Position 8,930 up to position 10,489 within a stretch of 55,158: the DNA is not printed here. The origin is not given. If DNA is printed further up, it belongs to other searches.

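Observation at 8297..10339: Hydrogenase-like H-domain wired directly to a histidine kinase, with no PAS domain between them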

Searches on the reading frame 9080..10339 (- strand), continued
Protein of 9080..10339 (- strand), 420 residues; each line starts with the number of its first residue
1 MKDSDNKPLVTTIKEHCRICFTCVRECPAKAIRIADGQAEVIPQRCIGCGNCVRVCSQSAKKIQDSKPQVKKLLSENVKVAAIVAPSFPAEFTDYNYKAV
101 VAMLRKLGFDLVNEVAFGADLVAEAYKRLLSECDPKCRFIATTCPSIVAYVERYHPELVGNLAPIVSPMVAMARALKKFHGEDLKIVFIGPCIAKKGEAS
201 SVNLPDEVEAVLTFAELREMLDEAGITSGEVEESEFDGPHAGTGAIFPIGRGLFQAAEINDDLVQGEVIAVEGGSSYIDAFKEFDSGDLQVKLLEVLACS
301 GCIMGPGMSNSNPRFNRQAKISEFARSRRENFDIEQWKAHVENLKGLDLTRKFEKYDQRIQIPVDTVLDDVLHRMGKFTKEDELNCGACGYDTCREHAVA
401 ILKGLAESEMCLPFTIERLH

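Call 72: search_protein_families(library=pfam, alignment_id=A5, max_evalue=0.0001)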
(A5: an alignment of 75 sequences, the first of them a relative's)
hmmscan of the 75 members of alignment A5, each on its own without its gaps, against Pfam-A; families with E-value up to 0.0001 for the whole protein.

A. member 1, P0121 (495 aa): 8 families
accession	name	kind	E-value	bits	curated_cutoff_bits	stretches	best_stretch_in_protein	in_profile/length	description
PF02906.19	Fe_hyd_lg_C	-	1.1e-46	159.9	22.1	1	78-304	2-245/245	Iron only hydrogenase large subunit, C-terminal domain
PF13237.11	Fer4_10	-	2.8e-08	34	25.5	1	11-55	4-52/53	4Fe-4S dicluster domain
PF00037.32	Fer4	-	1.3e-07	31.6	21.1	1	39-59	2-22/24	4Fe-4S binding domain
PF04060.18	FeS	-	7.6e-07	29.2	23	1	382-411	4-33/33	Putative Fe-S cluster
PF13187.11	Fer4_9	-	1e-06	29.1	27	1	16-59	2-51/52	4Fe-4S dicluster domain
PF12838.12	Fer4_7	-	1.9e-06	28.6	27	1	16-59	2-52/52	4Fe-4S dicluster domain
PF25160.1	LdpA_Fe-S-bd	-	1.2e-05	25.4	27.6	1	22-57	9-40/49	LdpA Fe-S cluster-binding domain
PF12837.12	Fer4_6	-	7.1e-05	23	25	0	39-56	3-20/24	4Fe-4S binding domain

B. families by the number of members that match (of 75 scanned): 41 families (the first 25 are shown)
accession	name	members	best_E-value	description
PF02906.19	Fe_hyd_lg_C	75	3.1e-59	Iron only hydrogenase large subunit, C-terminal domain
PF13237.11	Fer4_10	71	1.2e-11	4Fe-4S dicluster domain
PF04060.18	FeS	70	2e-11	Putative Fe-S cluster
PF13187.11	Fer4_9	67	1.8e-08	4Fe-4S dicluster domain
PF12838.12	Fer4_7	65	4.1e-11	4Fe-4S dicluster domain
PF00037.32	Fer4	63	2.4e-13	4Fe-4S binding domain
PF12837.12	Fer4_6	38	5.3e-12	4Fe-4S binding domain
PF25160.1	LdpA_Fe-S-bd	37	2.9e-09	LdpA Fe-S cluster-binding domain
PF02518.31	HATPase_c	36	3.8e-32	Histidine kinase-, DNA gyrase B-, and HSP90-like ATPase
PF00512.31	HisKA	34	5.5e-16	His Kinase A (phospho-acceptor) domain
PF14697.11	Fer4_21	32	2.3e-10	4Fe-4S dicluster domain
PF12797.12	Fer4_2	12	7.5e-09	4Fe-4S binding domain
PF13426.13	PAS_9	10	4.7e-10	PAS domain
PF13188.13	PAS_8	9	1.4e-07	PAS domain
PF00989.32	PAS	8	1.9e-09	PAS fold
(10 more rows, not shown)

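Call 73: search_protein_families(library=pfam, alignment_id=A6, max_evalue=0.0001)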
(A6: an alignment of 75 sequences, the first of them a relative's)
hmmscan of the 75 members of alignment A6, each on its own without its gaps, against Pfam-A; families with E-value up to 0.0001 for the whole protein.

A. member 1, P0196 (671 aa): 4 families
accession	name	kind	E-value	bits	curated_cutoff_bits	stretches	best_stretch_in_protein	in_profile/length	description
PF02906.19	Fe_hyd_lg_C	-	5.3e-34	118.4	22.1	1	74-297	2-242/245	Iron only hydrogenase large subunit, C-terminal domain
PF02518.31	HATPase_c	-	1.1e-22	81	26.4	1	549-659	2-109/111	Histidine kinase-, DNA gyrase B-, and HSP90-like ATPase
PF04060.18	FeS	-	1.9e-08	34.3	23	1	378-407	4-33/33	Putative Fe-S cluster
PF00512.31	HisKA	-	2.2e-06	28.1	26.9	1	453-506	12-63/66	His Kinase A (phospho-acceptor) domain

B. families by the number of members that match (of 75 scanned): 37 families (the first 25 are shown)
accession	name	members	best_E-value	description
PF02906.19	Fe_hyd_lg_C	75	1.6e-55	Iron only hydrogenase large subunit, C-terminal domain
PF04060.18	FeS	69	2e-12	Putative Fe-S cluster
PF12838.12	Fer4_7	66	1.7e-09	4Fe-4S dicluster domain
PF13237.11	Fer4_10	63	2.1e-10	4Fe-4S dicluster domain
PF00037.32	Fer4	60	3.2e-12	4Fe-4S binding domain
PF13187.11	Fer4_9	55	3.7e-08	4Fe-4S dicluster domain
PF14697.11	Fer4_21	43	8.5e-09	4Fe-4S dicluster domain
PF12837.12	Fer4_6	42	6.3e-09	4Fe-4S binding domain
PF13188.13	PAS_8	27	4.6e-09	PAS domain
PF25160.1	LdpA_Fe-S-bd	26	6.8e-09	LdpA Fe-S cluster-binding domain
PF00989.32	PAS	25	5.4e-17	PAS fold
PF13426.13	PAS_9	20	1.2e-17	PAS domain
PF08448.16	PAS_4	18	3.7e-18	PAS fold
PF13484.11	Fer4_16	13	1.9e-09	4Fe-4S double cluster binding domain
PF00512.31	HisKA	9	1.4e-22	His Kinase A (phospho-acceptor) domain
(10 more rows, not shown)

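Call 79: search_protein_families(library=pfam, proteins=[P0143, P0169, P0184, P0124, P0141], max_evalue=0.00001)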
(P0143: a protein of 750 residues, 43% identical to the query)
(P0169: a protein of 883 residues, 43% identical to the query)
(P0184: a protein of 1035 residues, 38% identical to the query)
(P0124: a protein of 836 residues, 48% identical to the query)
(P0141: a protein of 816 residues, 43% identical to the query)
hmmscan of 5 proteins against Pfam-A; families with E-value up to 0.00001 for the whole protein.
P0143 (750 aa): 10 families
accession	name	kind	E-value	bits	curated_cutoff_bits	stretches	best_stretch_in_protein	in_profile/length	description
PF00158.32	Sigma54_activat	-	4.7e-74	248.1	20.2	1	440-605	2-167/168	Sigma-54 interaction domain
PF02906.19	Fe_hyd_lg_C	-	2.1e-49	168.8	22.1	1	75-301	4-245/245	Iron only hydrogenase large subunit, C-terminal domain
PF25601.1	AAA_lid_14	-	8e-29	99.7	27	1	611-692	1-82/87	AAA+ ATPase lid domain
PF14532.12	Sigma54_activ_2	-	4.4e-25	89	25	1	440-610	1-138/138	Sigma-54 interaction domain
PF04060.18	FeS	-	3.2e-09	36.8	23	1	383-412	4-33/33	Putative Fe-S cluster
PF02954.25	HTH_8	-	1.8e-07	31.2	22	1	706-746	2-42/42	Bacterial regulatory protein, Fis family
PF07728.20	AAA_5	-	2.4e-07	31.3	22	1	463-582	2-124/139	AAA domain (dynein-related subfamily)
PF07724.20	AAA_2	-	3.7e-06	27.5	27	1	461-591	4-135/166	AAA domain (Cdc48 subfamily)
PF13237.11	Fer4_10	-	4.2e-06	27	25.5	1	9-50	7-52/53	4Fe-4S dicluster domain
PF00004.35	AAA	-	4.4e-06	27.6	21.2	0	463-586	1-114/131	ATPase family associated with various cellular activities (AAA)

P0169 (883 aa): 11 families
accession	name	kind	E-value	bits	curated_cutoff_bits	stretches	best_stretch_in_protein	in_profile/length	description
PF00158.32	Sigma54_activat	-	1.3e-69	233.6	20.2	1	569-735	3-168/168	Sigma-54 interaction domain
PF02906.19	Fe_hyd_lg_C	-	5.2e-47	161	22.1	1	73-298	2-245/245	Iron only hydrogenase large subunit, C-terminal domain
PF25601.1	AAA_lid_14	-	2.8e-24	85.2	27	1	740-817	1-79/87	AAA+ ATPase lid domain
PF14532.12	Sigma54_activ_2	-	6.3e-19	69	25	1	582-739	15-138/138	Sigma-54 interaction domain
PF13426.13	PAS_9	-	4.7e-10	40.1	27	1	440-536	2-103/103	PAS domain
PF04060.18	FeS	-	6.6e-09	35.8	23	1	375-404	4-33/33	Putative Fe-S cluster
PF08448.16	PAS_4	-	2.7e-07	31.2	23.1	1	436-537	2-108/110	PAS fold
PF13237.11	Fer4_10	-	3.1e-06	27.5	25.5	1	9-51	6-52/53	4Fe-4S dicluster domain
PF00989.32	PAS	-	4e-06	27.2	22.6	0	430-533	2-112/113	PAS fold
PF07728.20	AAA_5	-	5.1e-06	27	22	0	591-712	2-125/139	AAA domain (dynein-related subfamily)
PF00037.32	Fer4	-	6.1e-06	26.3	21.1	0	7-27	3-23/24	4Fe-4S binding domain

P0184 (1035 aa): 10 families
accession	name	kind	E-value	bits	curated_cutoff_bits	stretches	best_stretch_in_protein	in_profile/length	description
PF02906.19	Fe_hyd_lg_C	-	2.1e-47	162.3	22.1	1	73-299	2-245/245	Iron only hydrogenase large subunit, C-terminal domain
PF02518.31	HATPase_c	-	5.3e-26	91.7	26.4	1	902-1005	2-109/111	Histidine kinase-, DNA gyrase B-, and HSP90-like ATPase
PF01590.32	GAF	-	2.4e-14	54.4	22.4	1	616-754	1-129/133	GAF domain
PF13185.12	GAF_2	-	2.9e-12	47.4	28.6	0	615-741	2-117/136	GAF domain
PF13492.12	GAF_3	-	1.1e-11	45.7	27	1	444-587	1-129/129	GAF domain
PF04060.18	FeS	-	2.4e-08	34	23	1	379-409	3-33/33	Putative Fe-S cluster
PF00512.31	HisKA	-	1.3e-07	31.9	26.9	1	794-855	2-62/66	His Kinase A (phospho-acceptor) domain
PF13237.11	Fer4_10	-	1.7e-07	31.5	25.5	1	9-50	7-52/53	4Fe-4S dicluster domain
PF00037.32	Fer4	-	2e-06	27.8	21.1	0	35-54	3-22/24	4Fe-4S binding domain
PF12838.12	Fer4_7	-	7.8e-06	26.7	27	1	10-54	1-52/52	4Fe-4S dicluster domain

P0124 (836 aa): 10 families
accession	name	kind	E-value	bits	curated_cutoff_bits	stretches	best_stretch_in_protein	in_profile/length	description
PF02906.19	Fe_hyd_lg_C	-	2.7e-41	142.3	22.1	1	77-302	3-245/245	Iron only hydrogenase large subunit, C-terminal domain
PF02518.31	HATPase_c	-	2.4e-25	89.6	26.4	1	726-834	5-110/111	Histidine kinase-, DNA gyrase B-, and HSP90-like ATPase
PF04060.18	FeS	-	2.5e-09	37.2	23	1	380-409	4-33/33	Putative Fe-S cluster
PF00037.32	Fer4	-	4.6e-08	33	21.1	0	38-57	3-22/24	4Fe-4S binding domain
PF13188.13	PAS_8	-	1.4e-07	31.6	21.8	1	427-477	1-52/65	PAS domain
PF13237.11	Fer4_10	-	3.1e-07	30.7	25.5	1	10-53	5-52/53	4Fe-4S dicluster domain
PF12838.12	Fer4_7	-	3.4e-06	27.9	27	1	13-56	1-51/52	4Fe-4S dicluster domain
PF25160.1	LdpA_Fe-S-bd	-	4.2e-06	26.9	27.6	0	19-54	8-39/49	LdpA Fe-S cluster-binding domain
PF13187.11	Fer4_9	-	4.9e-06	26.9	27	1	13-56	1-50/52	4Fe-4S dicluster domain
PF13581.12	HATPase_c_2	-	8.9e-06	26.2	27.4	0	734-808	39-110/127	Histidine kinase-like ATPase domain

P0141 (816 aa): 8 families
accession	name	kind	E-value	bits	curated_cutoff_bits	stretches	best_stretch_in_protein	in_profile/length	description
PF02906.19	Fe_hyd_lg_C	-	2.4e-46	158.8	22.1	1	81-307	2-245/245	Iron only hydrogenase large subunit, C-terminal domain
PF02518.31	HATPase_c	-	1.2e-27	96.9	26.4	1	556-664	2-109/111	Histidine kinase-, DNA gyrase B-, and HSP90-like ATPase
PF00072.30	Response_reg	-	1.8e-13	51.1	30.2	1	677-758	1-79/111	Response regulator receiver domain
PF04060.18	FeS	-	2e-11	43.8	23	1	383-412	4-33/33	Putative Fe-S cluster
PF00512.31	HisKA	-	2.8e-08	34.1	26.9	1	448-511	2-64/66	His Kinase A (phospho-acceptor) domain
PF13237.11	Fer4_10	-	3.2e-08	33.8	25.5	1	16-58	6-52/53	4Fe-4S dicluster domain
PF13187.11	Fer4_9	-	1.5e-06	28.6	27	1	18-61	1-50/52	4Fe-4S dicluster domain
PF00037.32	Fer4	-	9.9e-06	25.6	21.1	0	42-58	2-18/24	4Fe-4S binding domain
